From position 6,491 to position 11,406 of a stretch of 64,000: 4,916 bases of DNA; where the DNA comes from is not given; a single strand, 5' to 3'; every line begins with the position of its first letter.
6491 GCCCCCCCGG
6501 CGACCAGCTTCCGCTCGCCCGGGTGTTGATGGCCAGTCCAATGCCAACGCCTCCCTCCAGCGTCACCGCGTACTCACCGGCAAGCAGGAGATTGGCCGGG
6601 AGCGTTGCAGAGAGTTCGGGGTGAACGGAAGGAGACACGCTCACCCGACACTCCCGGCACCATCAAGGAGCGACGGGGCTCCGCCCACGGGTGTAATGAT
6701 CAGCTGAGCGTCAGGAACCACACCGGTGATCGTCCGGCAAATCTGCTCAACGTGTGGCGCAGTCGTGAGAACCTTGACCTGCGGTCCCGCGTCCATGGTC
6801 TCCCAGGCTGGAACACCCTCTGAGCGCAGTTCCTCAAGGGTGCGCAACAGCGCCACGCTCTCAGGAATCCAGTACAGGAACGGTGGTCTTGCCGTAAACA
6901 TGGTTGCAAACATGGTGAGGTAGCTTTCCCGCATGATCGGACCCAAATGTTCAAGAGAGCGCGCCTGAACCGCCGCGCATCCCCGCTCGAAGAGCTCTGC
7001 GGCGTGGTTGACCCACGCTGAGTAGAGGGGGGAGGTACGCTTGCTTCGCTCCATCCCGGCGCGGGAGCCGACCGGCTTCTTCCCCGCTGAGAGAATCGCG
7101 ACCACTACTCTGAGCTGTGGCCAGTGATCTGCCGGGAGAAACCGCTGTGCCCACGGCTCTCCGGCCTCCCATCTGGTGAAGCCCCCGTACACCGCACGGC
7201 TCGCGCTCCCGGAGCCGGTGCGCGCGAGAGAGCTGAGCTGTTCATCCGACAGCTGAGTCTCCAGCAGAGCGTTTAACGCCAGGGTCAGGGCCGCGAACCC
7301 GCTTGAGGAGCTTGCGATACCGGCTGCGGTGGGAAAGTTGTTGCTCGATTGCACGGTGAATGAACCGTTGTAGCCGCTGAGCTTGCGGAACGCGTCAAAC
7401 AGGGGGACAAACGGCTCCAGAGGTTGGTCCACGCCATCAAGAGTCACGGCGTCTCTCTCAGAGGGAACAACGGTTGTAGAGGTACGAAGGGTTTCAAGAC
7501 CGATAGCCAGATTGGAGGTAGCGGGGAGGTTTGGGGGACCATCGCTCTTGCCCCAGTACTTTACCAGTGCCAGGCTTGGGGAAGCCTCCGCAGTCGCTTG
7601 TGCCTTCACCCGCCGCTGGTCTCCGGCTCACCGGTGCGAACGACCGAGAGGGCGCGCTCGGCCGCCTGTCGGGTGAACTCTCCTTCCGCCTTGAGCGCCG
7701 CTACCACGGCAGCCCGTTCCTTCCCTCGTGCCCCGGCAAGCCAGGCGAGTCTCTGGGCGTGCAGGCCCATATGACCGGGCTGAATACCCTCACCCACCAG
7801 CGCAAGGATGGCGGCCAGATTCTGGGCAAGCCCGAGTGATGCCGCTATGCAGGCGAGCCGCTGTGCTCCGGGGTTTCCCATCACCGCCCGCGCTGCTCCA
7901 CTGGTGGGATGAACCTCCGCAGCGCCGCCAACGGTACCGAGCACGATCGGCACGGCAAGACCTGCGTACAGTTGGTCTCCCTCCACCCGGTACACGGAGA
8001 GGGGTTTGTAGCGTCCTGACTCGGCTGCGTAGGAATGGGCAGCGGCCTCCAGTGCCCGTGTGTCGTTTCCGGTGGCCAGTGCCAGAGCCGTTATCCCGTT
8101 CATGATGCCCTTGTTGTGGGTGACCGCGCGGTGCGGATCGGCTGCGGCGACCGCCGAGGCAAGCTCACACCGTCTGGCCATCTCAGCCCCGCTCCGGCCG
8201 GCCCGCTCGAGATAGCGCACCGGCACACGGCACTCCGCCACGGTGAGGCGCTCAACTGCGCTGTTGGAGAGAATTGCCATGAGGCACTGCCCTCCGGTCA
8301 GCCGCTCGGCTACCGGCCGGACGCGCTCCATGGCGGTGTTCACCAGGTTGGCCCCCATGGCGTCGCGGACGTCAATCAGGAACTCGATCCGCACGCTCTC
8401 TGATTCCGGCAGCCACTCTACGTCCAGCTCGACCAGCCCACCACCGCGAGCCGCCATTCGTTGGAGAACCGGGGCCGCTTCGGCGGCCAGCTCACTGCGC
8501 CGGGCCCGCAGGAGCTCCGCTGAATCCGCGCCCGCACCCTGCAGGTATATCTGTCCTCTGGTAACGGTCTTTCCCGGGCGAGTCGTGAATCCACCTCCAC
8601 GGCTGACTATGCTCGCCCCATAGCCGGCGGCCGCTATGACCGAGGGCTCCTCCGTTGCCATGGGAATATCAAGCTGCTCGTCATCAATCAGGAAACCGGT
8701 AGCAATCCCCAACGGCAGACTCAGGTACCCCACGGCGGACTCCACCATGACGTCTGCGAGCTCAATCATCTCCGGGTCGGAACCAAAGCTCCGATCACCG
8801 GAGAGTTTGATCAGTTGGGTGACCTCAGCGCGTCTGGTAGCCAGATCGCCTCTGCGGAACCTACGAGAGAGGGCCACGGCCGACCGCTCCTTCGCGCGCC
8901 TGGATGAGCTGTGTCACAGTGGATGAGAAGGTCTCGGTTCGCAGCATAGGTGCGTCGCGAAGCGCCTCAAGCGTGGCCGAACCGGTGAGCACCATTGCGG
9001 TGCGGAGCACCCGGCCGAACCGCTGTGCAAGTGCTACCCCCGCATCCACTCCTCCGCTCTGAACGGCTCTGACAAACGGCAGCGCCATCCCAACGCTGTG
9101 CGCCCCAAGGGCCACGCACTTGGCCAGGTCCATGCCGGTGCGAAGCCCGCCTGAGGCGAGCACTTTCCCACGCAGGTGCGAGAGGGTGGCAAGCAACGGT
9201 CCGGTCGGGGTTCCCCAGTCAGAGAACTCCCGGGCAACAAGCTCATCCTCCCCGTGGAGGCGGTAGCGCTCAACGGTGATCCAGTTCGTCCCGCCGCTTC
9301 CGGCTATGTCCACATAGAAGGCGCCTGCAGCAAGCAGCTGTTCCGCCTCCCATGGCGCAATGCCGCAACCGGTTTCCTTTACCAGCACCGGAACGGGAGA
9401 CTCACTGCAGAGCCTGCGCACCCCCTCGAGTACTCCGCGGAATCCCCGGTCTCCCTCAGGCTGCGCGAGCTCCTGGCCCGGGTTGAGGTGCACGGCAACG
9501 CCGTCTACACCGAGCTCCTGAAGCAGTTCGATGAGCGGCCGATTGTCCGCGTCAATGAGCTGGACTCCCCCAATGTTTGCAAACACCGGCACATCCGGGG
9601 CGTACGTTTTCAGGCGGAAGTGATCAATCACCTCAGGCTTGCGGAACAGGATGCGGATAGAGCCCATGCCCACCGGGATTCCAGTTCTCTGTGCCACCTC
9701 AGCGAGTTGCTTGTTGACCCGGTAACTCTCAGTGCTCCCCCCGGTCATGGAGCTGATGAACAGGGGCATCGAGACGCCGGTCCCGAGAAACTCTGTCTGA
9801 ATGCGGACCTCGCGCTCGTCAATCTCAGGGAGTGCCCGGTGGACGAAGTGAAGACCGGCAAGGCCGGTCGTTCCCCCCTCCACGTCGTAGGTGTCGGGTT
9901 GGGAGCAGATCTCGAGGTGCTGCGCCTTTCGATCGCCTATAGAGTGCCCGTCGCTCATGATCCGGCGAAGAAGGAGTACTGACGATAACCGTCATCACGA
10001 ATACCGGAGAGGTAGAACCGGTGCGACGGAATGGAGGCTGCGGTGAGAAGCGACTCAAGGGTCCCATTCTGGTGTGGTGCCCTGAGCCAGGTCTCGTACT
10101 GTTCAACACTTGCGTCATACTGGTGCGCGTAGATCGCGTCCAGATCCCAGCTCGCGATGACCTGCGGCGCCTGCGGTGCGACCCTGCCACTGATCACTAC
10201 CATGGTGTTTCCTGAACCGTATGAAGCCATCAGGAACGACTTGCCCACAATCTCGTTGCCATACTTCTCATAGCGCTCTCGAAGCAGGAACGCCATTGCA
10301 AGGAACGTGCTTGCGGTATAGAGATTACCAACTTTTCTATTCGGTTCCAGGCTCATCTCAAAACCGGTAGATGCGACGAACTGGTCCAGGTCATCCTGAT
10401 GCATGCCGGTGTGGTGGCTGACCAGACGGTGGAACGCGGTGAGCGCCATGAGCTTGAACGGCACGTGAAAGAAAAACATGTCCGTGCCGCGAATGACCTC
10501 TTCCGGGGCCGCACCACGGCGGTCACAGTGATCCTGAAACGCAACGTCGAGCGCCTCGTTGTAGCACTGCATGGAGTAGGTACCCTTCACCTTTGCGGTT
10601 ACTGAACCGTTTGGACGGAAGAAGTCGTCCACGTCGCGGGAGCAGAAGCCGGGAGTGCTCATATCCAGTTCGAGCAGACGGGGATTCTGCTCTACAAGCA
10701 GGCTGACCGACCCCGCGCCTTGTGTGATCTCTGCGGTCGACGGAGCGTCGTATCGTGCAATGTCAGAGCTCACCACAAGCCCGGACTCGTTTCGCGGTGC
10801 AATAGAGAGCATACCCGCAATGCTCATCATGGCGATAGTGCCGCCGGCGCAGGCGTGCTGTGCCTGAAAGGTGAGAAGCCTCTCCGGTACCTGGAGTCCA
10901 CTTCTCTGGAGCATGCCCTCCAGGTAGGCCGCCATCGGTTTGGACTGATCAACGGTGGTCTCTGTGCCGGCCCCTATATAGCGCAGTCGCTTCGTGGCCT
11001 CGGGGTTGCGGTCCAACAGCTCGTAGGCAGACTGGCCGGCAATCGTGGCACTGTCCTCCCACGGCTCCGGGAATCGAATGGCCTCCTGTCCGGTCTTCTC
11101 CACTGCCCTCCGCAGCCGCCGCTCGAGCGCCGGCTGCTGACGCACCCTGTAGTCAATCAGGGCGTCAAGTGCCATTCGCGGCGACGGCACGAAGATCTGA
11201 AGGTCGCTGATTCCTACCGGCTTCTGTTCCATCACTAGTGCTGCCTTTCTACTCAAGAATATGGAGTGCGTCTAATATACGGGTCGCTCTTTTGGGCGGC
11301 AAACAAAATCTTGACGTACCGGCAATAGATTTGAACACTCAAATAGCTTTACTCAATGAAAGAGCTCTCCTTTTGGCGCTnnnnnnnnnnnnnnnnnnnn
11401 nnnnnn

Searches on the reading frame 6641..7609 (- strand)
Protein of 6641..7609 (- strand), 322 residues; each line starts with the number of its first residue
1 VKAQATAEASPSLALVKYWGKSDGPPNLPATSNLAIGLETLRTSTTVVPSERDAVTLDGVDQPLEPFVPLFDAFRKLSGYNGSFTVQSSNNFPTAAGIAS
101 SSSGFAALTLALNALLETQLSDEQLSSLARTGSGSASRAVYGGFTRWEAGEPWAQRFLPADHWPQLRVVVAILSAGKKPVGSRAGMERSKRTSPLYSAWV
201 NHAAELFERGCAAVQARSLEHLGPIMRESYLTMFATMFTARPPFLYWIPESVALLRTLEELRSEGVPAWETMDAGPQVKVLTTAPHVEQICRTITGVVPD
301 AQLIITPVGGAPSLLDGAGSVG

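Call 49: search_protein_families(library=pfam, proteins=[window:6641-7609:-], max_evalue=0.000001)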
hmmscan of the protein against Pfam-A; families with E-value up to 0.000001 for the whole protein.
window:6641-7609:- (322 aa): 3 families
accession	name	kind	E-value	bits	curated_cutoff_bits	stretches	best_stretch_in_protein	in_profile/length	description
PF22700.2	MVD-like_N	-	3.5e-43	147.4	27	1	9-152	1-151/157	Diphosphomevalonate decarboxylase-like N-terminal domain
PF18376.6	MDD_C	-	3.5e-12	46.9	23.2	1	168-301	1-137/186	Mevalonate 5-diphosphate decarboxylase C-terminal domain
PF00288.32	GHMP_kinases_N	-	9.8e-10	39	22.3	1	73-135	9-69/87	GHMP kinases N terminal domain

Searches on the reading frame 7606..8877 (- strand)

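Call 49: search_protein_families(library=pfam, proteins=[window:7606-8877:-], max_evalue=0.000001)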
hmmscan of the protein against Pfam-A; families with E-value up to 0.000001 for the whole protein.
window:7606-8877:- (423 aa): 1 family
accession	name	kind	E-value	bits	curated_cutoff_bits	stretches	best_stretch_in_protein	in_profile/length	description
PF00368.23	HMG-CoA_red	-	2.2e-86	290.6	27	1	36-374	26-368/368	Hydroxymethylglutaryl-coenzyme A reductase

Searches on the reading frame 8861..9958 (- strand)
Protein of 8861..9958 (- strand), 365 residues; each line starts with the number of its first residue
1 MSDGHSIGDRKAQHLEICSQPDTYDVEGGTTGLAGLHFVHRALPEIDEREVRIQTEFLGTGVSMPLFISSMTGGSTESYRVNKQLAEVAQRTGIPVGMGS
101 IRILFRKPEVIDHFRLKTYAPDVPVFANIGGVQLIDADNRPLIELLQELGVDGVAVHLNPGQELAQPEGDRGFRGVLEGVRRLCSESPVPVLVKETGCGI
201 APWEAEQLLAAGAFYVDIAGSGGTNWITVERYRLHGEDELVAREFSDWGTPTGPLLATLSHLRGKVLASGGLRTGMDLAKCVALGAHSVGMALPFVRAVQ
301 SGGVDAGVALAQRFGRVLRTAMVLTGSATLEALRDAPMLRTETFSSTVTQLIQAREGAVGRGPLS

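Call 49: search_protein_families(library=pfam, proteins=[window:8861-9958:-], max_evalue=0.000001)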
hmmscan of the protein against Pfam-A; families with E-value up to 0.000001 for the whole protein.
window:8861-9958:- (365 aa): 1 family
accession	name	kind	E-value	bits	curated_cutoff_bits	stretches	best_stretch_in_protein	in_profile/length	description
PF01070.24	FMN_dh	-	1.3e-17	64.3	24.9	1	179-335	209-345/350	FMN-dependent dehydrogenase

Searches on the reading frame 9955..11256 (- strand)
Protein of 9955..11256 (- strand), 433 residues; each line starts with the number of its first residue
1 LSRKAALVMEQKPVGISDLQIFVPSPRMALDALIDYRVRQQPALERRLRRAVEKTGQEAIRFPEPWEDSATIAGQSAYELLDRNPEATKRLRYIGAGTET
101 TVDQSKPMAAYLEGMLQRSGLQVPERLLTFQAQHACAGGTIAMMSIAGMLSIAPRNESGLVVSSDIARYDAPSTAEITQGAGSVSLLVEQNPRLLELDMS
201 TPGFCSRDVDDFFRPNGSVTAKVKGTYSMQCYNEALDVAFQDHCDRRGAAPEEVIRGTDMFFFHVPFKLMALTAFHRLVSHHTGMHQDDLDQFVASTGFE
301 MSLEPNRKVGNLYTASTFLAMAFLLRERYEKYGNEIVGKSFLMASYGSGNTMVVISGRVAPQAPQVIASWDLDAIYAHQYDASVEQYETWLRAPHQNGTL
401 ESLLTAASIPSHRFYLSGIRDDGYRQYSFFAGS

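Call 49: search_protein_families(library=pfam, proteins=[window:9955-11256:-], max_evalue=0.000001)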
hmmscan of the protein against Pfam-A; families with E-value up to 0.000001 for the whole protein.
window:9955-11256:- (433 aa): 2 families
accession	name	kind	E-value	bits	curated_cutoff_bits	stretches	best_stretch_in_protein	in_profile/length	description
PF08540.16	HMG_CoA_synt_C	-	4.7e-18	66.3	25.1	1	302-427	147-277/280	Hydroxymethylglutaryl-coenzyme A synthase C terminal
PF01154.23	HMG_CoA_synt_N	-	4.5e-10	40.1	25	1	12-189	3-170/174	Hydroxymethylglutaryl-coenzyme A synthase N terminal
